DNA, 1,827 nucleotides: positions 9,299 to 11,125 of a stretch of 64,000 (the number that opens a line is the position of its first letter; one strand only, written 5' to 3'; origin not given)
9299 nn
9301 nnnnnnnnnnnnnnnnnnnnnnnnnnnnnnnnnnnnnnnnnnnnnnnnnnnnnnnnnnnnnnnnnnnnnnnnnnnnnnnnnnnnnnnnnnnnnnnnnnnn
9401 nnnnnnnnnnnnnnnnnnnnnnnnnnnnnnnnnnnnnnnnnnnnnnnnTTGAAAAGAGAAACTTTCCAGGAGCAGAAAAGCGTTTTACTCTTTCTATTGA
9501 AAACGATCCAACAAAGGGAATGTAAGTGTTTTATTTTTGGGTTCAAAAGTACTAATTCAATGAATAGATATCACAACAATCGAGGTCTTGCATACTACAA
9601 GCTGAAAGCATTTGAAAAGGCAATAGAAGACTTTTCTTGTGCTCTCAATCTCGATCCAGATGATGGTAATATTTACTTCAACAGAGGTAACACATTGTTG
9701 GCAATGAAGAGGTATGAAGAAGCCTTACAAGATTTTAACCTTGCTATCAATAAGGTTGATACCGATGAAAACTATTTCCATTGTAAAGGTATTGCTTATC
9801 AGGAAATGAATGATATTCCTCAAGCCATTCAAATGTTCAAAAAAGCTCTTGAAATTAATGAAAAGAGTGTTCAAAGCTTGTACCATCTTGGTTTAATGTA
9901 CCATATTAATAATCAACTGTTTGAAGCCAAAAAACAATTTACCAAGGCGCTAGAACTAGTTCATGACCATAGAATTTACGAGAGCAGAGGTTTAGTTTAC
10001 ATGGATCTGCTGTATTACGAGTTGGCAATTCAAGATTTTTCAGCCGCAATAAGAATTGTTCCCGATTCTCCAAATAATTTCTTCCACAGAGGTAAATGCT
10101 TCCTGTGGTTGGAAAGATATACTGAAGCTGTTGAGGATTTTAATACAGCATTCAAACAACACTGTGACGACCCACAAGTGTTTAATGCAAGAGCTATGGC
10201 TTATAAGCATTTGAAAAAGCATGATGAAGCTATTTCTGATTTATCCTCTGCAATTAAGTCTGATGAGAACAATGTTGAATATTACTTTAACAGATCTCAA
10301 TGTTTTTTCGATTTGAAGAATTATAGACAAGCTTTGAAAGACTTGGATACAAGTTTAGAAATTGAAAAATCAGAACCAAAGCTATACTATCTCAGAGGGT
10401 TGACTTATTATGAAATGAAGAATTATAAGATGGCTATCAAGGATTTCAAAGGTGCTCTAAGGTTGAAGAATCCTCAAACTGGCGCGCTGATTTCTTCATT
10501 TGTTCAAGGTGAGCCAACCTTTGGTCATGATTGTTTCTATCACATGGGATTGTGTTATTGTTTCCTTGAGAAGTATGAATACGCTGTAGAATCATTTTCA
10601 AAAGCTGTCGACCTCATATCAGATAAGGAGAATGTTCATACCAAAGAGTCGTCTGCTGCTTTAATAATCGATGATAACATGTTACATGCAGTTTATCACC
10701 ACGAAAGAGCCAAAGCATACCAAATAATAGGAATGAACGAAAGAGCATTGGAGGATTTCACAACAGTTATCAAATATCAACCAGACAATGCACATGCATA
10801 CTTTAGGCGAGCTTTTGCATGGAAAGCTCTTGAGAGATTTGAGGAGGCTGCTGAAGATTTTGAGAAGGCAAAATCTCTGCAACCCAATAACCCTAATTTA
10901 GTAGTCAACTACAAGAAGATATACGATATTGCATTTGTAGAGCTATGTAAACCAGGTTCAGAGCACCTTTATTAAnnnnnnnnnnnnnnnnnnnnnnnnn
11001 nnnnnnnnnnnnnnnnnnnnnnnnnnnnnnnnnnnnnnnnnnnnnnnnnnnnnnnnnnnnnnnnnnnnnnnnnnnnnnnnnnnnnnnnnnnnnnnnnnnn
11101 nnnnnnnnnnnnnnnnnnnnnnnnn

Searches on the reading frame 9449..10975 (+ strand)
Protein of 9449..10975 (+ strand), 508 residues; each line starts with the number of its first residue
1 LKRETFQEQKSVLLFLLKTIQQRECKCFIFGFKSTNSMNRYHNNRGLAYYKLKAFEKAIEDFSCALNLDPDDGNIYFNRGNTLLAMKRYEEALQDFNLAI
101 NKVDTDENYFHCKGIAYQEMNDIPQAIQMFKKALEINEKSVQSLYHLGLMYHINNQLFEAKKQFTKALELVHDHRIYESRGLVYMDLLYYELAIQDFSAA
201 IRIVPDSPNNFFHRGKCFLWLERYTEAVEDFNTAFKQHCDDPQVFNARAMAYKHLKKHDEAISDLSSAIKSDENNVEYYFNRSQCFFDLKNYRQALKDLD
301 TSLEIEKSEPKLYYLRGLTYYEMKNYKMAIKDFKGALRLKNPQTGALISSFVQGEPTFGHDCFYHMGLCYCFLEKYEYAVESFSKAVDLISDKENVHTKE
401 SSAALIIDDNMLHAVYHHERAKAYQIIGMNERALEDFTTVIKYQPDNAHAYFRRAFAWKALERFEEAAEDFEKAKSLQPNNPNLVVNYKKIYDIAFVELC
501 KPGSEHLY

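Call 10: search_protein_families(library=pfam, proteins=[window:9449-10975:+], max_evalue=0.001)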
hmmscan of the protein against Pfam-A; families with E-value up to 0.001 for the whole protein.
window:9449-10975:+ (508 aa): 26 families (the best 25 are shown)
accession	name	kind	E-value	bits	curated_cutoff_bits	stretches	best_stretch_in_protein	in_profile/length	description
PF00515.34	TPR_1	-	3.7e-70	229.5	27.8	7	41-72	3-34/34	Tetratricopeptide repeat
PF07719.23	TPR_2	-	2.1e-64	208.8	27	5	448-481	1-34/34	Tetratricopeptide repeat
PF13414.12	TPR_11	-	1.6e-49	165.7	26.8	3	46-85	1-40/42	TPR repeat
PF13181.12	TPR_8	-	1.2e-47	156.4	25.7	1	311-340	2-31/34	Tetratricopeptide repeat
PF13432.12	TPR_16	-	2.7e-31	108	32.7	2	428-482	11-65/65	Tetratricopeptide repeat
PF13371.12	TPR_9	-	3.6e-29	101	35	1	430-482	11-63/73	Tetratricopeptide repeat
PF13431.12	TPR_17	-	5.9e-28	95.2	24.4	2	65-94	5-34/34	Tetratricopeptide repeat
PF13424.12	TPR_12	-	9.3e-27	93.5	30.1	1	41-100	5-72/77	Tetratricopeptide repeat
PF14559.12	TPR_19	-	1e-22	80.7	25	0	53-106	5-58/68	Tetratricopeptide repeat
PF12895.13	ANAPC3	-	1.9e-18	66.9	27.2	1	269-331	19-77/82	Anaphase-promoting complex, cyclosome, subunit 3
PF13174.12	TPR_6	-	2.4e-16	59.6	26.3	0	450-480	2-32/33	Tetratricopeptide repeat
PF13428.12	TPR_14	-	1.8e-14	53.2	23.5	0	245-282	4-41/44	Tetratricopeptide repeat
PF23914.1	TPR_CcmH_CycH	-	2.6e-14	53.8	42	0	49-138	60-152/158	Cytochrome c-type biogenesis protein H TPR domain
PF13374.12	TPR_10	-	9.2e-13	48.2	27.5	0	114-139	9-34/42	Tetratricopeptide repeat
PF10516.15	SHNi-TPR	-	3.5e-10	39.7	21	0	291-305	16-30/38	SHNi-TPR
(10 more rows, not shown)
